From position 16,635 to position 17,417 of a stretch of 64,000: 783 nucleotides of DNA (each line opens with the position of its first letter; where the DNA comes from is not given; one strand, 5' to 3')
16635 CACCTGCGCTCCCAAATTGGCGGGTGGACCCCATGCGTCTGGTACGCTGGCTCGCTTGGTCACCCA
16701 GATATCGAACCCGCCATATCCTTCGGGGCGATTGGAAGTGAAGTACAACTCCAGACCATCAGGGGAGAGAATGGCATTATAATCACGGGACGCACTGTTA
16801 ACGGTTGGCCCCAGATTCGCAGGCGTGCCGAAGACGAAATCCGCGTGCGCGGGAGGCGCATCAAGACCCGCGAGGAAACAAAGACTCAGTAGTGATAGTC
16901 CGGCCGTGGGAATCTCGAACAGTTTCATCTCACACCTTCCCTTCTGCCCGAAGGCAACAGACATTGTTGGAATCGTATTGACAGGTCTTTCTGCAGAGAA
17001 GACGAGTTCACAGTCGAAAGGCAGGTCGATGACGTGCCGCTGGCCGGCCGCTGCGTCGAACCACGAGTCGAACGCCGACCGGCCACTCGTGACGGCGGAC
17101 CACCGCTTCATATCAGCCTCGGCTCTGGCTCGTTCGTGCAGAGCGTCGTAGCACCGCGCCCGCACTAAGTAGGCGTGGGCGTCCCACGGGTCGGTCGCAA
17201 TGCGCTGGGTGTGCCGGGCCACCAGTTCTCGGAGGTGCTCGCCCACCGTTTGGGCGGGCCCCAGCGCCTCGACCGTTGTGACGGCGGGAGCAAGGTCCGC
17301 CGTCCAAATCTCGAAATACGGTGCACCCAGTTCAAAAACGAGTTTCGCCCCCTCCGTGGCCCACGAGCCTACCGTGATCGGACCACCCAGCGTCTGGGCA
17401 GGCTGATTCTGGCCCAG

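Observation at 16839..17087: Complete signal peptide and Shine-Dalgarno inside the 1764-codon kinase ORF: gene fusion, lost stop codon or assembly indel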

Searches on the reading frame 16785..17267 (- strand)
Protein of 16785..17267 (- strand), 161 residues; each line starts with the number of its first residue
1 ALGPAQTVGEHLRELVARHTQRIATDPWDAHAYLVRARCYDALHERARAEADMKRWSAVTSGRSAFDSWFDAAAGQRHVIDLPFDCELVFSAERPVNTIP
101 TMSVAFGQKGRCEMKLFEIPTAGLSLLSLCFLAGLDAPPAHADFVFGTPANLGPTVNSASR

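Call 68: predict_structure(alignment_id=A4)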
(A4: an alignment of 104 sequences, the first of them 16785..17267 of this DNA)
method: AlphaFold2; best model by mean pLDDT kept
length: 161 residues; sequences in the alignment: 104
mean_pLDDT: 77.6   pTM: 0.46
mean pLDDT of the five models: 77.6, 76.3, 74.6, 74.4, 71.4
residues with pLDDT >= 90: 55; 70-90: 49; 50-70: 48; < 50: 9
segments of 3 or more residues with pLDDT < 50: 141-143
pLDDT, mean of each block of 10 residues (from residue 1): 83 98 97 98 98 95 68 58 79 66 74 71 72 61 56 73 44
secondary structure, 60 per line:
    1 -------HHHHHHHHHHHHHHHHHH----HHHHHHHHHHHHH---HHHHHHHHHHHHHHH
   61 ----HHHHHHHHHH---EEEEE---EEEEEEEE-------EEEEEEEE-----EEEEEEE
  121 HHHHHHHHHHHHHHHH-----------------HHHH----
elements in order: H8-25 H30-42 H46-60 H65-74 E78-82 E86-93 E101-108 E114-120 H121-136 H154-157
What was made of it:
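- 16929..17039 (-): Conserved junction segment (aa 1116-1152, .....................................). It is translated in the fused protein, and its 3' third doubles as the 5' leader of the nested gene. It is modelled as a beta-meander with pLDDT 66-79 (call 68).
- At protein level the junction is modelled as a beta-meander that uses MKLFEIP as its fourth strand (call 68).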

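Call 71: fold_search(model_id=the predicted structure, library=pdb)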
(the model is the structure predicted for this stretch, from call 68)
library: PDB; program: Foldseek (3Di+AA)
matches with E <= 10: 851; with E <= 0.001: 0
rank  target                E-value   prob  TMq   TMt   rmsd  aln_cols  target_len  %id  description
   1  9q6a_A                2.1e-01  0.23  0.18  0.15  16.9       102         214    8  Crystal structure of octameric COMMD-like protein MBK5214510 from Flavobacteriaceae bacterium (released 2025-10-01)
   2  9q6a_B                2.1e-01  0.16  0.18  0.15  17.4       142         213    9  Crystal structure of octameric COMMD-like protein MBK5214510 from Flavobacteriaceae bacterium (released 2025-10-01)
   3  8ro9_A                5.0e-01  0.21  0.24  0.13  15.5       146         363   12  Human cohesin SMC1A-HD(longCC-EQ)/RAD21-C complex - Open/closed P-loop conformation (released 2024-09-11)
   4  2nug_B                6.0e-01  0.08  0.16  0.12  17.4       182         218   13  Crystal structure of RNase III from Aquifex aeolicus complexed with ds-RNA at 1.7-Angstrom Resolution (released 2007-11-20)
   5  1rc7_A                6.0e-01  0.08  0.15  0.12  16.0       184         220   12  Crystal structure of RNase III Mutant E110K from Aquifex Aeolicus complexed with ds-RNA at 2.15 Angstrom Resolution (released 2004-03-30)
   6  8ehz_A                6.4e-01  0.94  0.30  0.37   6.9        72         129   25  Crystal structure of the STUB1 TPR domain in complex with H317, a Helicon Polypeptide (released 2023-10-25)
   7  8roa_C                6.4e-01  0.13  0.20  0.11  15.9       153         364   12  Human cohesin SMC1A-HD(longCC-EQ)/RAD21-C complex - ADP-bound conformation (released 2024-09-11)
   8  2nug_A                6.8e-01  0.08  0.16  0.12  17.2       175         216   13  Crystal structure of RNase III from Aquifex aeolicus complexed with ds-RNA at 1.7-Angstrom Resolution (released 2007-11-20)
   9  8ehz_B                7.2e-01  0.92  0.30  0.38   6.9        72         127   26  Crystal structure of the STUB1 TPR domain in complex with H317, a Helicon Polypeptide (released 2023-10-25)
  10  9r1p                  7.6e-01  0.90  0.30  0.39   6.8        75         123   24  Crystal structure of STUB1 complexed with a compound molecule (released 2025-09-17)
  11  3as5_B                8.1e-01  0.99  0.32  0.30   0.8        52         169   13  MamA AMB-1 P212121 (released 2011-07-20)
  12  3asg_B                8.1e-01  0.99  0.33  0.31   1.5        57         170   16  MamA D159K mutant 2 (released 2011-07-20)
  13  3vty_C                8.1e-01  0.97  0.32  0.29   6.4        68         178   20  Crystal structure of MamA (released 2012-10-31)
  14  3vty_D                8.1e-01  0.95  0.28  0.26   4.8        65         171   20  Crystal structure of MamA (released 2012-10-31)
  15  3nm7_B                8.1e-01  0.91  0.29  0.56   3.8        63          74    5  Crystal Structure of Borrelia burgdorferi Pur-alpha (released 2010-10-06)
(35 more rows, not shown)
